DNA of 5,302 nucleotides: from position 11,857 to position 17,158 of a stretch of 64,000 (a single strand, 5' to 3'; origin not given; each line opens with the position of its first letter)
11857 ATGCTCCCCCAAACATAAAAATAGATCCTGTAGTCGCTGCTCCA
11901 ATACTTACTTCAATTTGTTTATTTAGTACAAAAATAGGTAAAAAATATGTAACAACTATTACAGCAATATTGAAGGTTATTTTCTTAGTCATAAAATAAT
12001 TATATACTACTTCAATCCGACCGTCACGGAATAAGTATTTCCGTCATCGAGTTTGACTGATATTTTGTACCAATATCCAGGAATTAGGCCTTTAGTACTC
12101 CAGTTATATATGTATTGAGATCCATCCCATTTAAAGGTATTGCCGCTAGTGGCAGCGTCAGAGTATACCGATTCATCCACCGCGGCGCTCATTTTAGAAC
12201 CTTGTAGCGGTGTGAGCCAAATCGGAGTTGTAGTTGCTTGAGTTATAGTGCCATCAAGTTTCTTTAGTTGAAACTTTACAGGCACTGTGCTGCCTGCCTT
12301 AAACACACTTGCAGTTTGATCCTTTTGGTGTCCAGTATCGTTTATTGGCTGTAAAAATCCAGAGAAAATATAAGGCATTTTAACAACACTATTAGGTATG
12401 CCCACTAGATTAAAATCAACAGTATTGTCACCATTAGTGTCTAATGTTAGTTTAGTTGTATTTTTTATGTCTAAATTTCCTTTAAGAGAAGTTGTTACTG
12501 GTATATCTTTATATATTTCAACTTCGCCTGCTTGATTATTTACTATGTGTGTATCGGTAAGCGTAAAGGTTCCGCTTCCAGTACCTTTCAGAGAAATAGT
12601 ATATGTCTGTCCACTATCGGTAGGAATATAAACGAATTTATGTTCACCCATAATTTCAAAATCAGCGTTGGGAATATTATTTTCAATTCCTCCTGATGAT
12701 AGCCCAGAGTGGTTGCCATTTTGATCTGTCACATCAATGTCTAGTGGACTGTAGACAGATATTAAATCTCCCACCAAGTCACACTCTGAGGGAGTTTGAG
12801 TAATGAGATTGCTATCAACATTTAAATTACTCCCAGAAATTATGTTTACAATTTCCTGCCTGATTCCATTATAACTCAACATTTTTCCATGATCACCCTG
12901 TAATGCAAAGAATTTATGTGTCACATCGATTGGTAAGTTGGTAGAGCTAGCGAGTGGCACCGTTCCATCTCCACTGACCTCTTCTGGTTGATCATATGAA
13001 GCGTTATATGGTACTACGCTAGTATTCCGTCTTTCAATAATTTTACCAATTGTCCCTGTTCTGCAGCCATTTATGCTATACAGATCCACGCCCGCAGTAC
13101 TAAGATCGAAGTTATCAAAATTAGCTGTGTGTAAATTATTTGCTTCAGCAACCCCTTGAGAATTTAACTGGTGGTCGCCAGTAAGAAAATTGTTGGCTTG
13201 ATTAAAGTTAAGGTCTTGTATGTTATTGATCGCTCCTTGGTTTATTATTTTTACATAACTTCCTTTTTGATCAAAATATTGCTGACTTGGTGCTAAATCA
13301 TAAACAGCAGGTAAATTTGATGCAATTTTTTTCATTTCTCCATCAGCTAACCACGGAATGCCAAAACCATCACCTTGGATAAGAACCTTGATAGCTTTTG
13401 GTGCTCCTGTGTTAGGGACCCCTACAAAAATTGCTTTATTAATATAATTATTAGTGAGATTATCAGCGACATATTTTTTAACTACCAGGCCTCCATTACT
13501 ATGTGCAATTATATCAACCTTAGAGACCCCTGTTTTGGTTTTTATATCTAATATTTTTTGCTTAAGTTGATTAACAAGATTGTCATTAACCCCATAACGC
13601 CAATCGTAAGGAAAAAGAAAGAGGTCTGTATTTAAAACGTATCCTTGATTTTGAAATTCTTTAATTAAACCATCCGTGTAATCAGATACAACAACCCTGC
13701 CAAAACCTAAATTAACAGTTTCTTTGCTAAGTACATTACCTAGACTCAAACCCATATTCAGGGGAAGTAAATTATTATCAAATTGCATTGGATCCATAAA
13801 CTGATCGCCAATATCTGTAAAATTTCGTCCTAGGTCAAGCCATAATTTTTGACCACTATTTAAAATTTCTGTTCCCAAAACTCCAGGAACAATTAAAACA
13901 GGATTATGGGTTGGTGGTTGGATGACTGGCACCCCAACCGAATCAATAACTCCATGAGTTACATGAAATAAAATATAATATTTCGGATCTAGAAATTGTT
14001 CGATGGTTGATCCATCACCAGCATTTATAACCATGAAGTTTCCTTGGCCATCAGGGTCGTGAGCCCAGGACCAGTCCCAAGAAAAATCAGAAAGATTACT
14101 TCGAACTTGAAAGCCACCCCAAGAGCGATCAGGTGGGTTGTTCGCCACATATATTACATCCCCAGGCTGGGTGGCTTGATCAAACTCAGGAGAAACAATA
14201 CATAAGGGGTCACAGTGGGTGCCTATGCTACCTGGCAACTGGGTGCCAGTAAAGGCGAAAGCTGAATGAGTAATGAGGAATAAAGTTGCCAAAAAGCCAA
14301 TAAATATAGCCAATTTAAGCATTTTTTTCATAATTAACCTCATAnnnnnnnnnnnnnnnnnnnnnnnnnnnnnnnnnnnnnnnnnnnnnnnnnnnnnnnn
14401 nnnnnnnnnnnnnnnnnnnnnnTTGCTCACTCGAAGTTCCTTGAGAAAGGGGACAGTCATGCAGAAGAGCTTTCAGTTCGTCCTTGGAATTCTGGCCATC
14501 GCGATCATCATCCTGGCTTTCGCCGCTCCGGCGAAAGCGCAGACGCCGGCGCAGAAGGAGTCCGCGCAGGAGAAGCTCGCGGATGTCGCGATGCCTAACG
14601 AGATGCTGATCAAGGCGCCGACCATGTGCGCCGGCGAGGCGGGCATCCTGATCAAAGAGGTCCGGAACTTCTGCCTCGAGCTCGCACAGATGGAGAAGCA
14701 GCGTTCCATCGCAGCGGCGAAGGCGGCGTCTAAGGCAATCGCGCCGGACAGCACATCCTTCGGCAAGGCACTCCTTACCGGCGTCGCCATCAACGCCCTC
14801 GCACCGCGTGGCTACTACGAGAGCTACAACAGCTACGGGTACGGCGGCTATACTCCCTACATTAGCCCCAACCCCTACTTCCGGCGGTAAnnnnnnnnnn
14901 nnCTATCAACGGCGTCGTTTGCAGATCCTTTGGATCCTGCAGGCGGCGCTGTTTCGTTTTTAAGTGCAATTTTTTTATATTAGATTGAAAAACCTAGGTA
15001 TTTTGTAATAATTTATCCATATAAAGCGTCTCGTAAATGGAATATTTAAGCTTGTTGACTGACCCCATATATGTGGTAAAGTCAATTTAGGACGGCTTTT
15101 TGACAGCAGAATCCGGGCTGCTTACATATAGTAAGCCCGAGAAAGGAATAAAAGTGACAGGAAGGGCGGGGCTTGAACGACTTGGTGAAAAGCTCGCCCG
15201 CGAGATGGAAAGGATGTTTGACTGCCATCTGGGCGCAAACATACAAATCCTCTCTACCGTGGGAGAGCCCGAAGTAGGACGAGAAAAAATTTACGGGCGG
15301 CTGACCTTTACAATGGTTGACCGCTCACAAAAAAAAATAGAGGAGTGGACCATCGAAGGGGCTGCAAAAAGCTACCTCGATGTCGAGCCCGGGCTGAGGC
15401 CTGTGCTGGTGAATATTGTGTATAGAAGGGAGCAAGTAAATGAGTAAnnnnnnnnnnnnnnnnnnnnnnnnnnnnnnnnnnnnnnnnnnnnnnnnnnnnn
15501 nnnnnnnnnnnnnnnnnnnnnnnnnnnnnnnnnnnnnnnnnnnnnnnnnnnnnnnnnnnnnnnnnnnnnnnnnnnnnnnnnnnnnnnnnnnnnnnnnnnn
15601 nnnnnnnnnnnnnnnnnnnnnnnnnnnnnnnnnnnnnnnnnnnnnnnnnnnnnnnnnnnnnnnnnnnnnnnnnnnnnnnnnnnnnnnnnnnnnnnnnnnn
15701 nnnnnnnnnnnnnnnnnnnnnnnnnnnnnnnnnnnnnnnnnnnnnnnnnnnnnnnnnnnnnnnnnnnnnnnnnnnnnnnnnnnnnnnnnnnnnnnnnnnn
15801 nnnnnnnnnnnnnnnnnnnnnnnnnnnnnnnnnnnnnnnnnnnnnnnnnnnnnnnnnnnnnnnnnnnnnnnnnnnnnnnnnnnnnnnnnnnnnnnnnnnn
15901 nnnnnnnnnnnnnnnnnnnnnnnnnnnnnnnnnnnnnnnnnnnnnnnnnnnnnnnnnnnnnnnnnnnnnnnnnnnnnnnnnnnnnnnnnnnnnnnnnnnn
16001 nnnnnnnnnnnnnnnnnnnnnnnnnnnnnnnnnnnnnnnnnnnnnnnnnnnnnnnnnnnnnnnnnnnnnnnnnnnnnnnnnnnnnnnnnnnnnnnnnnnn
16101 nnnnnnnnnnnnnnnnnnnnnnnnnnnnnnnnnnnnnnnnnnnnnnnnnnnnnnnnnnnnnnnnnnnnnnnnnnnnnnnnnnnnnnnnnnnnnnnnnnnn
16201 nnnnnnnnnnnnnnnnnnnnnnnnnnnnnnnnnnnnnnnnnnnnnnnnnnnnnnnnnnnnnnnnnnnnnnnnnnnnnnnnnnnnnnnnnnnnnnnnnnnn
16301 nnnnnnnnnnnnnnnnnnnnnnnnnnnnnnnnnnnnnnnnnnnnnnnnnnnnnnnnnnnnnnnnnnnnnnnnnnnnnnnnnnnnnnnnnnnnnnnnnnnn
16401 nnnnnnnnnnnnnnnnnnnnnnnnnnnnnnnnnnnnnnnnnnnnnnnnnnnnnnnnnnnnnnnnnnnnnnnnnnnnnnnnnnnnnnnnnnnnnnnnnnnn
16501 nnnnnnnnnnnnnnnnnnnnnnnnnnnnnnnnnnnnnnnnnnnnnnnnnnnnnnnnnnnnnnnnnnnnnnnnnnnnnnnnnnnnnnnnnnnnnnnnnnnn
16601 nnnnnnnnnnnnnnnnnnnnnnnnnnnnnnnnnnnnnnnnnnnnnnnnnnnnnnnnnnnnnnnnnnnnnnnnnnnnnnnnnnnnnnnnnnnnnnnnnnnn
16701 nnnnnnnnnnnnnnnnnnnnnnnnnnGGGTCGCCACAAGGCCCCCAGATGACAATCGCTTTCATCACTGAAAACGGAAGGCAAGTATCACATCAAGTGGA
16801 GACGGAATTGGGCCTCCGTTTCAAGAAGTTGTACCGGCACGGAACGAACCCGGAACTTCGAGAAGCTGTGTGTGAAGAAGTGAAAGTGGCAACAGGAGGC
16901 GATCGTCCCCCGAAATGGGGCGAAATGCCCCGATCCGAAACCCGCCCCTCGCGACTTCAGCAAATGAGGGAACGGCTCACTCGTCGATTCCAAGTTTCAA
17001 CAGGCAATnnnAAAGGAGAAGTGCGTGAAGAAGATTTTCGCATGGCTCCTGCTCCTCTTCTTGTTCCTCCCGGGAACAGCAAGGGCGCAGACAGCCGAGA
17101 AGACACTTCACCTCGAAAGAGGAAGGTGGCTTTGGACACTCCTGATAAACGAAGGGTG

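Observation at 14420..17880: High-GC island encoding a divergent FtsZ/tubulin-family GTPase with a membrane zinc-finger partner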

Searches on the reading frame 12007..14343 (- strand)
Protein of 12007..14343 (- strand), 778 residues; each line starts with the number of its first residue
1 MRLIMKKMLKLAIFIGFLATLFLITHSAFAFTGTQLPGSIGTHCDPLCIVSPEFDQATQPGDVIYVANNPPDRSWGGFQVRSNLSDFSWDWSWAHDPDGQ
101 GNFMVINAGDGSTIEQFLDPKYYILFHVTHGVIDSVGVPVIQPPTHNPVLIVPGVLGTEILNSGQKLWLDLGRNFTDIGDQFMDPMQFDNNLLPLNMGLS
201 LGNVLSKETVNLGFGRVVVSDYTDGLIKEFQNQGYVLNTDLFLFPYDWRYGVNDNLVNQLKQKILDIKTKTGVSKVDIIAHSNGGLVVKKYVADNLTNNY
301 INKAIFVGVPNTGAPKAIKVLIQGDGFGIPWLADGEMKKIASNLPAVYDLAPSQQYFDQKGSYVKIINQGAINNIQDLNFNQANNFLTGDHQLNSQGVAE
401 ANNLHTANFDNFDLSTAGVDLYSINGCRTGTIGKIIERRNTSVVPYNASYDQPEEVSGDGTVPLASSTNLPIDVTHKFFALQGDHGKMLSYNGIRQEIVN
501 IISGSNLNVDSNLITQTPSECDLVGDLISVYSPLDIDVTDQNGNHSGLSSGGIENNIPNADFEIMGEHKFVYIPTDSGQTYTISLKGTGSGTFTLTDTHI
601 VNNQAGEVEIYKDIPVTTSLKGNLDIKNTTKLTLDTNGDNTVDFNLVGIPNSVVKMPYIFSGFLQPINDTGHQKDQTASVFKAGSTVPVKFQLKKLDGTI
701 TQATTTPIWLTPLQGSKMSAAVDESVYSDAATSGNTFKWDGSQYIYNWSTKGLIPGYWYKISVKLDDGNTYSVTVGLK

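Call 4: search_protein_families(library=pfam, proteins=[window:12007-14343:-], max_evalue=1)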
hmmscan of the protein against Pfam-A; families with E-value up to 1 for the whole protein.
window:12007-14343:- (778 aa): 10 families
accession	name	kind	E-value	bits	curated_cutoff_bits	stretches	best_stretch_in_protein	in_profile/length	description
PF02450.21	LCAT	-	7.3e-21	75.3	21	1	226-382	72-231/392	Lecithin:cholesterol acyltransferase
PF24096.1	DUF7379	-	7.4e-06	26.5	33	1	259-315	56-116/191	Domain of unknown function (DUF7379)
PF01674.24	Lipase_2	-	0.00025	21.1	20.3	1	226-293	21-94/219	Lipase (class 2)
PF07819.20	PGAP1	-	0.0027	17.9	24.3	1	255-316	70-134/233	PGAP1-like alpha/beta domain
PF06028.17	DUF915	-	0.0034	17.2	22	1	259-310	88-142/255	Alpha/beta hydrolase of unknown function (DUF915)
PF01840.22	TCL1_MTCP1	-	0.01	15.9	25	1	341-379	73-111/116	TCL1/MTCP1 family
PF02089.21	Palm_thioest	-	0.013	15.6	26.8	1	254-370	52-171/254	Palmitoyl protein thioesterase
PF00561.26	Abhydrolase_1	-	0.025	14.7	25.8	1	265-336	60-127/245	alpha/beta hydrolase fold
PF05990.18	DUF900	-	0.073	13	20.5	1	258-293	78-113/232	Alpha/beta hydrolase of unknown function (DUF900)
PF06821.19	Ser_hydrolase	-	0.21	12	22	1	248-312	34-93/172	Serine hydrolase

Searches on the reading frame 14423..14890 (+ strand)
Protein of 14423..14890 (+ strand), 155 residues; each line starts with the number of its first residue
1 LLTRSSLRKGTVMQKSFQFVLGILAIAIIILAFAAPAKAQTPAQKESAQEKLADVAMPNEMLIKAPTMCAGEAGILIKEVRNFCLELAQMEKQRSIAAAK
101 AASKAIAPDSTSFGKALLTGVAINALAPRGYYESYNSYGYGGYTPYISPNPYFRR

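Call 4: search_protein_families(library=pfam, proteins=[window:14423-14890:+], max_evalue=1)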
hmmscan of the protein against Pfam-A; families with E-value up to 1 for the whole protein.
window:14423-14890:+ (155 aa): 0 families

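Call 18: search_protein_families(library=ncbifam, proteins=[window:14459-14890:+], max_evalue=1)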
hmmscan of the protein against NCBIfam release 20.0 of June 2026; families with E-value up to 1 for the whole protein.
window:14459-14890:+ (143 aa): 1 family
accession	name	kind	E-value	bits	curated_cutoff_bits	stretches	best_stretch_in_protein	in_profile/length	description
NF004856.0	PRK06209.1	equivalog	0.025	13.1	486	1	92-118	250-276/450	glutamate-1-semialdehyde 2,1-aminomutase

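Call 19: search_protein_families(library=phrogs, proteins=[window:14459-14890:+], max_evalue=0.1)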
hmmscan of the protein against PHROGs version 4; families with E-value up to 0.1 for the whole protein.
window:14459-14890:+ (143 aa): 0 families

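Call 84: find_homologous_proteins(query=window:14459-14890:+, max_evalue=0.001)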
Query window:14459-14890:+ (143 aa): 2 proteins with E <= 0.001 among 120 candidates.
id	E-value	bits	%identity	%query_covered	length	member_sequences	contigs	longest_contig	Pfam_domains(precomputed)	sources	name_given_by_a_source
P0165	1.9e-85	301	100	100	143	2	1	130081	-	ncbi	ncbi:MAG: hypothetical protein V4486_00135 [Patescibacteria group bacterium]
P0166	2.0e-66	240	80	100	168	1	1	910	-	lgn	-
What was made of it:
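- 14459..14890 (+): 143-aa secreted, Ala-rich and Tyr/Gly-tailed orphan protein (NCBI V4486_00135). GC is 0.62 and GC3 is 0.83. It belongs to the GC island but not to the conserved operon. Only one relative was found (P0166, 80% identity; call 84).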

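Call 85: find_encoding_contigs(protein=P0166, flank=5000, max_places=3)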
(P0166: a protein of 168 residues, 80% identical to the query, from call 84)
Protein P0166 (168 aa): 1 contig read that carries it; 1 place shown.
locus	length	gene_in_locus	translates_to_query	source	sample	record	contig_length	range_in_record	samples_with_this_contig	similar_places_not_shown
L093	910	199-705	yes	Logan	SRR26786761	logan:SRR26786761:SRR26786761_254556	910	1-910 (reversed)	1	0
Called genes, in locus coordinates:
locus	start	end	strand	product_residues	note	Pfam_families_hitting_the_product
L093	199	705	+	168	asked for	-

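Call 88: search_protein_families(library=padloc, proteins=[window:14459-14890:+], max_evalue=0.01)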
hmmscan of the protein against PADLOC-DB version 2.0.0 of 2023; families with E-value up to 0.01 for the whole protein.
window:14459-14890:+ (143 aa): 0 families

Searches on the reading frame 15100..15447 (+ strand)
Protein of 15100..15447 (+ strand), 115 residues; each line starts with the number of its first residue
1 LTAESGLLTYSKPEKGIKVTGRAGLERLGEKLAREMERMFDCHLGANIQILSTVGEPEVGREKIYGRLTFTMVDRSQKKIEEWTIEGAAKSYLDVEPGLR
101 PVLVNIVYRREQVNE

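Call 4: search_protein_families(library=pfam, proteins=[window:15100-15447:+], max_evalue=1)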
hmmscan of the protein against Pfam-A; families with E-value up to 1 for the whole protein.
window:15100-15447:+ (115 aa): 0 families

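Call 18: search_protein_families(library=ncbifam, proteins=[window:15100-15447:+], max_evalue=1)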
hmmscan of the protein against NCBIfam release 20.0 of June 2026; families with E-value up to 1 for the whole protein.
window:15100-15447:+ (115 aa): 0 families

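Call 19: search_protein_families(library=phrogs, proteins=[window:15100-15447:+], max_evalue=0.1)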
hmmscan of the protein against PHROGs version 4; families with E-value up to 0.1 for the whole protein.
window:15100-15447:+ (115 aa): 0 families

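Call 88: search_protein_families(library=padloc, proteins=[window:15100-15447:+], max_evalue=0.01)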
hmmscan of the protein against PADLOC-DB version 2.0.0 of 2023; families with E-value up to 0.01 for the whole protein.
window:15100-15447:+ (115 aa): 0 families

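Call 102: search_solved_structures(query=A8, max_evalue=10)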
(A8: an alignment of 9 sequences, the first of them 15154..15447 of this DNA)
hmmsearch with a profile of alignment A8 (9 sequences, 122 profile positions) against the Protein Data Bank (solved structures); distinct sequences matched with E-value up to 10: 1.
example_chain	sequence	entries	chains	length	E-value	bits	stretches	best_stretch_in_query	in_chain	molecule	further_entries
9gtu_C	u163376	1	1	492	0.8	12.9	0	23-53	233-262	Collagen alpha-3(VI) chain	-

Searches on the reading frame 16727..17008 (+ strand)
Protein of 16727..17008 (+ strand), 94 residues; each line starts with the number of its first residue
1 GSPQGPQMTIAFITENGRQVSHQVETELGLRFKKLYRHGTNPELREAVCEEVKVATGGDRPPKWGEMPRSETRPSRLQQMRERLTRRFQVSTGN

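Call 105: search_solved_structures(query=A9, max_evalue=10)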
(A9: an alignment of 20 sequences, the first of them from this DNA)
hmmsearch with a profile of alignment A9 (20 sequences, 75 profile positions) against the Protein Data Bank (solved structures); distinct sequences matched with E-value up to 10: 31.
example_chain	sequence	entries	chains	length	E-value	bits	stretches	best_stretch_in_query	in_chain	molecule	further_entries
8q7r_U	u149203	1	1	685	8.5e-08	35.1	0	39-58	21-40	Ubiquitin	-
8pql_U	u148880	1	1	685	1.4e-07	34.4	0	39-58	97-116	Ubiquitin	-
8pql_E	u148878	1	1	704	1.9e-07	34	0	39-58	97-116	Polyubiquitin-C,Nucleotide exchange factor SIL1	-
5b83_A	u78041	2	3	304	0.0014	21.6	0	39-58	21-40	tetra ubiquitin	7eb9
7yui_A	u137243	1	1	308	0.0016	21.4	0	39-58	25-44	Polyubiquitin-C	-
5h07_A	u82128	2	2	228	0.0073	19.3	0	39-58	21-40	Polyubiquitin-C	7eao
6qdv_y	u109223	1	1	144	0.062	16.3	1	25-47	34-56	Pre-mRNA-splicing factor SYF2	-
5mqf_N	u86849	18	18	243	0.083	15.9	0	25-46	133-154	Pre-mRNA-splicing factor SYF2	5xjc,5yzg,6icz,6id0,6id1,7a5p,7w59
5oe7_B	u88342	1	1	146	0.087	15.9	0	39-58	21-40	Polyubiquitin-C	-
3wxe_B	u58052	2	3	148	0.097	15.7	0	39-58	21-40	Ubiquitin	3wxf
8pf0_A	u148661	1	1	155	0.1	15.6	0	39-58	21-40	Affilin variant Af1 (77405)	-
6njd_A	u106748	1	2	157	0.1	15.6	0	39-58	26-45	Di-ubiquitin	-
2y5b_B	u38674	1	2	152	0.11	15.6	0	39-58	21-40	UBIQUITIN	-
2zvn_A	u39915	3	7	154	0.11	15.6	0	39-58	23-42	UBC protein | Ubiquitin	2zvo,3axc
2w9n_A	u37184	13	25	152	0.11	15.5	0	39-58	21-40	UBIQUITIN | Polyubiquitin-C | Polyubiquitin-B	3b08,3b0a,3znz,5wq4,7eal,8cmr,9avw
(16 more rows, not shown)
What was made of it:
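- Tried and rejected: A single ubiquitin scores E = 0.54, and the low E-values on polyubiquitin are summation artefacts (call 105).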
